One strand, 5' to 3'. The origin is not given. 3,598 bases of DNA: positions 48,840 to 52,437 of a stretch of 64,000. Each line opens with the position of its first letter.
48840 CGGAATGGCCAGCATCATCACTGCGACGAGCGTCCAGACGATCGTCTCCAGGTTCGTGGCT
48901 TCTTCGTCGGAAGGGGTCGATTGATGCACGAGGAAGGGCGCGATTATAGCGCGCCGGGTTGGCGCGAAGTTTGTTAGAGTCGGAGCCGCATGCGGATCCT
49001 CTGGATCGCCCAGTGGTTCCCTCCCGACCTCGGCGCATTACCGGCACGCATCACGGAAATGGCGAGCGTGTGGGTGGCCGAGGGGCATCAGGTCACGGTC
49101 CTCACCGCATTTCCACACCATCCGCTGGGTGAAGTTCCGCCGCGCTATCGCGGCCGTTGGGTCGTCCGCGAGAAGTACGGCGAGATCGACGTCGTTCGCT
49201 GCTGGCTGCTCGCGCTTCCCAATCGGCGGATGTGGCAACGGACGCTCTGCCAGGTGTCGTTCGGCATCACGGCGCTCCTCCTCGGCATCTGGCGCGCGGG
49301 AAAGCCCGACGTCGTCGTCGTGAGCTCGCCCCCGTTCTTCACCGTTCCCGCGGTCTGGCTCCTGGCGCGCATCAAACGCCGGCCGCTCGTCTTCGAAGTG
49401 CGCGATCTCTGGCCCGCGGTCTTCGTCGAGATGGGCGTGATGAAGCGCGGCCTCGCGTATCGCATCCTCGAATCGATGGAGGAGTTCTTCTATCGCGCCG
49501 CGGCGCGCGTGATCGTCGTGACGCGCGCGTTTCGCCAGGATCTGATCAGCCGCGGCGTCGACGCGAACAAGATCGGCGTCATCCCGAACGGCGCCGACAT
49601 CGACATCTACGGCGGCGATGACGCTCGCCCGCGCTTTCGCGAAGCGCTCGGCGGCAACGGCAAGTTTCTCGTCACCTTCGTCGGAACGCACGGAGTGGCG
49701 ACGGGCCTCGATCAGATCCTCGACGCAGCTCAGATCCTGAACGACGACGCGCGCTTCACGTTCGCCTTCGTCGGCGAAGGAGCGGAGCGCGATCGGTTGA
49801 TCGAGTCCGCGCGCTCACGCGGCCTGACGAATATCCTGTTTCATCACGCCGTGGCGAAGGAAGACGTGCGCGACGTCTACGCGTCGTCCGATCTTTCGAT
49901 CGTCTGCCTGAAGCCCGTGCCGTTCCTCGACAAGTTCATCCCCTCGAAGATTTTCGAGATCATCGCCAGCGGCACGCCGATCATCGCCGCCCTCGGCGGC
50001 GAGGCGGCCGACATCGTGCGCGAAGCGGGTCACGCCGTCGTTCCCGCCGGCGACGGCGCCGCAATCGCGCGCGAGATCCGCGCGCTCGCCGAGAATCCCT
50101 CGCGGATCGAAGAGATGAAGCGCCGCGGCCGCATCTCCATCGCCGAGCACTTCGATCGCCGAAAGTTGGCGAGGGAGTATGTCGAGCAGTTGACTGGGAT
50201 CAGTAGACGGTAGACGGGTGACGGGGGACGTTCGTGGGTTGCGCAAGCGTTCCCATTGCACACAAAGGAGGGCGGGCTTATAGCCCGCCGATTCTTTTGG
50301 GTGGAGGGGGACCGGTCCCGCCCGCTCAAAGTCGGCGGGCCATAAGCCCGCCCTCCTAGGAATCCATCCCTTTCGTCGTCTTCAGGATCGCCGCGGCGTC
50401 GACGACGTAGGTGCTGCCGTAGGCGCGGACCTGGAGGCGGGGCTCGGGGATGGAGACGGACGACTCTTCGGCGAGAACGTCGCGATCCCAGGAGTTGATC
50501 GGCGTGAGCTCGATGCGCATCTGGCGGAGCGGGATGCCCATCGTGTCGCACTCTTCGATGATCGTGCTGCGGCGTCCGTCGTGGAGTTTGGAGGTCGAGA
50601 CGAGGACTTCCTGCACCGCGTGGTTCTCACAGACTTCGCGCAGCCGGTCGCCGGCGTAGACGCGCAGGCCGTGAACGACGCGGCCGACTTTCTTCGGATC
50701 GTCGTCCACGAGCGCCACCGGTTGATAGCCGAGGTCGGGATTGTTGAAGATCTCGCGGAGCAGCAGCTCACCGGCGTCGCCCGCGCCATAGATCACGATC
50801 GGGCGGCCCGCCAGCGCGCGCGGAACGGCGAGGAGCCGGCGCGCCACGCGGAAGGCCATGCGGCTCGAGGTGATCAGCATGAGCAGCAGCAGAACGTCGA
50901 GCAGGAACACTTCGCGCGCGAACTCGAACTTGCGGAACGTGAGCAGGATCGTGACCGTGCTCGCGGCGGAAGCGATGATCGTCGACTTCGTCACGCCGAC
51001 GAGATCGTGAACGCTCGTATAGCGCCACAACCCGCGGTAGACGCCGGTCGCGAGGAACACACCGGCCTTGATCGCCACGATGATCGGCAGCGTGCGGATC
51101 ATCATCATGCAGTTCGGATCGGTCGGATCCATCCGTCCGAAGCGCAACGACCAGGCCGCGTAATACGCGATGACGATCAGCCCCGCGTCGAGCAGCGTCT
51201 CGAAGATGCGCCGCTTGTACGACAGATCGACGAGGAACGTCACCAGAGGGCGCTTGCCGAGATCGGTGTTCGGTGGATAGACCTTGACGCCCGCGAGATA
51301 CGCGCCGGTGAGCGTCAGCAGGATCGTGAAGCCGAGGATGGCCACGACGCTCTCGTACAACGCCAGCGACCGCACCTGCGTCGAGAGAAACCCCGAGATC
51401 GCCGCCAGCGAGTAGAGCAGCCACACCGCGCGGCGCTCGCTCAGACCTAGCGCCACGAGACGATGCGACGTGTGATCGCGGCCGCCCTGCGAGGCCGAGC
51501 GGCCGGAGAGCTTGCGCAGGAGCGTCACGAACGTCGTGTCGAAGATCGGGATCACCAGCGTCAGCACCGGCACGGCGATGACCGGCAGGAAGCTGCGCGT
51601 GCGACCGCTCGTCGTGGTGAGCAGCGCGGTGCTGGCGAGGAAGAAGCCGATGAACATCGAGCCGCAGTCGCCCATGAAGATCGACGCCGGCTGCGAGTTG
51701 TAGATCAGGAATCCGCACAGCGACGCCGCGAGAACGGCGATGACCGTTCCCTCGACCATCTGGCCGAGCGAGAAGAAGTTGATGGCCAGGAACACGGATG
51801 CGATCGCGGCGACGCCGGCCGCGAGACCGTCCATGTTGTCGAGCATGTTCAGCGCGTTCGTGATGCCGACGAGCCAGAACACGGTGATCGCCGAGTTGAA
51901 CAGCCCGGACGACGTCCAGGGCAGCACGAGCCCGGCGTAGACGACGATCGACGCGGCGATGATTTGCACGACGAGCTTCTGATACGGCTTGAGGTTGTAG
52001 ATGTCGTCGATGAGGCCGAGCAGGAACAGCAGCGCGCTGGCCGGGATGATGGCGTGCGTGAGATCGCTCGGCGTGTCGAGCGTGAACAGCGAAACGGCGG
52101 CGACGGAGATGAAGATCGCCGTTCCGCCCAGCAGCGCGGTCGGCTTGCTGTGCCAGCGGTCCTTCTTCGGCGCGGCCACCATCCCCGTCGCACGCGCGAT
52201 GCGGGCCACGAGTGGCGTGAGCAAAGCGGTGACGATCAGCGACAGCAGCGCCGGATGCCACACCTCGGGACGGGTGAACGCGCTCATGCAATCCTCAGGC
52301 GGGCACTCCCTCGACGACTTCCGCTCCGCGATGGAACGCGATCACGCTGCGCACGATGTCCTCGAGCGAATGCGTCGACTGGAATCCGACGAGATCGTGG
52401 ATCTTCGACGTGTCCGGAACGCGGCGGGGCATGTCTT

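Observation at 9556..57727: Superfamily of intergenic hairpins with tandem 7-nt arms: conserved architecture, variable unit sequence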

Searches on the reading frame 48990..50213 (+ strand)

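Call 81: search_protein_families(library=pfam, proteins=[window:48990-50213:+], max_evalue=0.00001)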
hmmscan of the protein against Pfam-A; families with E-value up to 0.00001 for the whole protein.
window:48990-50213:+ (407 aa): 5 families
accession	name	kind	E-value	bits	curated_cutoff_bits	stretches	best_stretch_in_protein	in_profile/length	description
PF13579.12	Glyco_trans_4_4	-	4.5e-25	89.3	29.7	1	19-201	5-158/158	Glycosyl transferase 4-like domain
PF13439.12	Glyco_transf_4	-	8e-21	75.2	28.5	1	21-205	8-169/170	Glycosyltransferase Family 4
PF00534.26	Glycos_transf_1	-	1.9e-17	63.8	26.4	1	220-381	9-170/172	Glycosyl transferases group 1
PF13692.12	Glyco_trans_1_4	-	6e-16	59.4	27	1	227-369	3-142/142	Glycosyl transferases group 1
PF13524.12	Glyco_trans_1_2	-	5.2e-10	39.9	25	1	255-395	14-140/144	Glycosyl transferase-like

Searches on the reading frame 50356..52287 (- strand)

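Call 40: search_protein_families(library=pfam, proteins=[window:50356-52287:-])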
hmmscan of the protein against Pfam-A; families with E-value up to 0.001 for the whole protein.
window:50356-52287:- (643 aa): 2 families
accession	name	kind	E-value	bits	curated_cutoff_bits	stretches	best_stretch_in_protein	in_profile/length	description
PF00953.26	Glycos_transf_4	-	1.1e-34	120.1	27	1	80-223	4-158/160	Glycosyl transferase family 4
PF13727.12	CoA_binding_3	-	2.1e-08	34.8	25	1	413-564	2-148/175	CoA-binding domain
